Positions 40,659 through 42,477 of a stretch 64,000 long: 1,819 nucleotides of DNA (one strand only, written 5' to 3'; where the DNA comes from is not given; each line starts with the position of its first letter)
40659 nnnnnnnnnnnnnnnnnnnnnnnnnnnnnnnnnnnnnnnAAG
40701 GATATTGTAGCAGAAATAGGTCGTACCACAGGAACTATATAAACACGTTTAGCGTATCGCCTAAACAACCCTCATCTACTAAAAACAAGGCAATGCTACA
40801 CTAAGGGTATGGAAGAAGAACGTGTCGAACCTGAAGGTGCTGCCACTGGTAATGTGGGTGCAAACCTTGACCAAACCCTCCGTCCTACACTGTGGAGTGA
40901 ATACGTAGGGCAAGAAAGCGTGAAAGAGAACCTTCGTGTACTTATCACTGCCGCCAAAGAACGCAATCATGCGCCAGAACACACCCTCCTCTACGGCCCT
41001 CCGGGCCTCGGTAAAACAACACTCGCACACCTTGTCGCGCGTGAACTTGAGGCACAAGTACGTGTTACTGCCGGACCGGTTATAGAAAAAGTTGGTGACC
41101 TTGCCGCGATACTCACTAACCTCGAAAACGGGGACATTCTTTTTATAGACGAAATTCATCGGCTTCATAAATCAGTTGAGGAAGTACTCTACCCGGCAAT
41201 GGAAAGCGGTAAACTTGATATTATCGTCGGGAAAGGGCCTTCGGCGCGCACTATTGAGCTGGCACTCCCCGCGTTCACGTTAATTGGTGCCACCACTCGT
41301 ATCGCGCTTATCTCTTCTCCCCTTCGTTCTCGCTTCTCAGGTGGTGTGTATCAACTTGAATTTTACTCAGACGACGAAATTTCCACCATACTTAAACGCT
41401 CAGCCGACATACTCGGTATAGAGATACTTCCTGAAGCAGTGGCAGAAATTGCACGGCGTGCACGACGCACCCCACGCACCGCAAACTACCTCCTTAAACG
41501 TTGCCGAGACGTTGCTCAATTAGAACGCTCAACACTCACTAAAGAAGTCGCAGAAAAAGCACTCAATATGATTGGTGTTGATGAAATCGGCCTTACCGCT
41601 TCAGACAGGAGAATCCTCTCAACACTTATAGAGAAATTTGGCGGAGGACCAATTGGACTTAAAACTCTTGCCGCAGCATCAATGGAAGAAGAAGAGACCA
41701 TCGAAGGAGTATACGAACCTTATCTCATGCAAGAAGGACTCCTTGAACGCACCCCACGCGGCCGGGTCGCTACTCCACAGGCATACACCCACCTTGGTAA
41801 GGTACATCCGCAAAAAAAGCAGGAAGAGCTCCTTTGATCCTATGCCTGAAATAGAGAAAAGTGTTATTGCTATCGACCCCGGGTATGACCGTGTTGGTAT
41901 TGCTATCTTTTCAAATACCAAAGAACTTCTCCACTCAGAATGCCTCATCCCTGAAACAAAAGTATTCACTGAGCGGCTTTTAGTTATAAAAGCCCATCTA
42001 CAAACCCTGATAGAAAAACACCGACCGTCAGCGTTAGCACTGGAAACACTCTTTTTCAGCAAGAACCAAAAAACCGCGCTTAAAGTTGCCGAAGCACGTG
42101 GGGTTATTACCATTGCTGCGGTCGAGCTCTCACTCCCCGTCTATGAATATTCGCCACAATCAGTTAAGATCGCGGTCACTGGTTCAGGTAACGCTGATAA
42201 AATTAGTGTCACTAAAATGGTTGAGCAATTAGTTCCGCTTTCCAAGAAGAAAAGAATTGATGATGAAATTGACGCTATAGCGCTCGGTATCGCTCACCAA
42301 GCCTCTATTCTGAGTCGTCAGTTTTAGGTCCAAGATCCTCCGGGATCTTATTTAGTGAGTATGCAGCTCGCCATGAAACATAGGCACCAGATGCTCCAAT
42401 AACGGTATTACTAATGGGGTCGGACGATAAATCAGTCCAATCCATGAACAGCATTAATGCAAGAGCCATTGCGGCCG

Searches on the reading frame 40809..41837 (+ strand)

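Call 19: search_protein_families(library=pfam, proteins=[window:40809-41837:+], max_evalue=0.01)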
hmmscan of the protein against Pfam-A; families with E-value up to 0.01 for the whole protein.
window:40809-41837:+ (342 aa): 24 families
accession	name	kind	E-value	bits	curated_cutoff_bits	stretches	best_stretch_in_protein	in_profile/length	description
PF05496.18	RuvB_N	-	1.2e-71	240.1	27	1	24-177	1-154/159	Holliday junction DNA helicase RuvB P-loop domain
PF05491.19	RuvB_C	-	1.4e-24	86.3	24.7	1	259-329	1-71/72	RuvB C-terminal winged helix domain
PF17864.7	AAA_lid_4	-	1.7e-21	76.2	27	1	186-258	1-74/74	RuvB AAA lid domain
PF00004.35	AAA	-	3.9e-20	73.1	21.2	1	60-177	2-124/131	ATPase family associated with various cellular activities (AAA)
PF07728.20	AAA_5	-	2.5e-11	44.2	22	1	58-176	1-139/139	AAA domain (dynein-related subfamily)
PF13191.12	AAA_16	-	1.9e-06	28.9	32.6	1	40-90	10-59/167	AAA ATPase domain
PF06068.19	TIP49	-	1.3e-05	25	23.8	1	31-86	25-80/347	TIP49 P-loop domain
PF03266.21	NTPase_1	-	1.4e-05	25.4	23.9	0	60-89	3-32/168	NTPase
PF01078.27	Mg_chelatase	-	2.3e-05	24.3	20.3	0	33-76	6-42/207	Magnesium chelatase, subunit ChlI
PF07724.20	AAA_2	-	3.5e-05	24.4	27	1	63-137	10-105/166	AAA domain (Cdc48 subfamily)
PF13401.12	AAA_22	-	4.7e-05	24.2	27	1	57-83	6-32/130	AAA domain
PF13173.12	AAA_14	-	0.00016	22.1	27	1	59-140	5-95/129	AAA domain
PF20720.3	nSTAND3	-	0.00065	19.9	27.2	1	55-115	16-73/155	Novel STAND NTPase 3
PF00158.32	Sigma54_activat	-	0.0007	19.8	20.2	0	107-139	93-125/168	Sigma-54 interaction domain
PF13671.12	AAA_33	-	0.00072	20.3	27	1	60-136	3-72/143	AAA domain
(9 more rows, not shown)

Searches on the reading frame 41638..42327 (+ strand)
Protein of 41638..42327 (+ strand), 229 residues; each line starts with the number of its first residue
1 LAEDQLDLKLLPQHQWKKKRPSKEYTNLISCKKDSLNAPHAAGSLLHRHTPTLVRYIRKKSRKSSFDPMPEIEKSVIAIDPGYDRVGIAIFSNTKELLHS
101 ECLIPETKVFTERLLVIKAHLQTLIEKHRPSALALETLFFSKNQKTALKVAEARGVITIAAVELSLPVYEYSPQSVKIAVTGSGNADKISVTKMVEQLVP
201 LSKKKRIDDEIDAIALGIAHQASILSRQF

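Call 19: search_protein_families(library=pfam, proteins=[window:41638-42327:+], max_evalue=0.01)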
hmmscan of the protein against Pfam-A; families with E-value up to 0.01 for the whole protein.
window:41638-42327:+ (229 aa): 2 families
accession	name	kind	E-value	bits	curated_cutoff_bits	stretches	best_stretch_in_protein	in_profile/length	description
PF02075.23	RuvC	-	2.5e-35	122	22.2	1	76-220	1-148/148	Crossover junction endodeoxyribonuclease RuvC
PF14239.11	RRXRR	-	0.0061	16.9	25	0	71-109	48-86/174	RRXRR protein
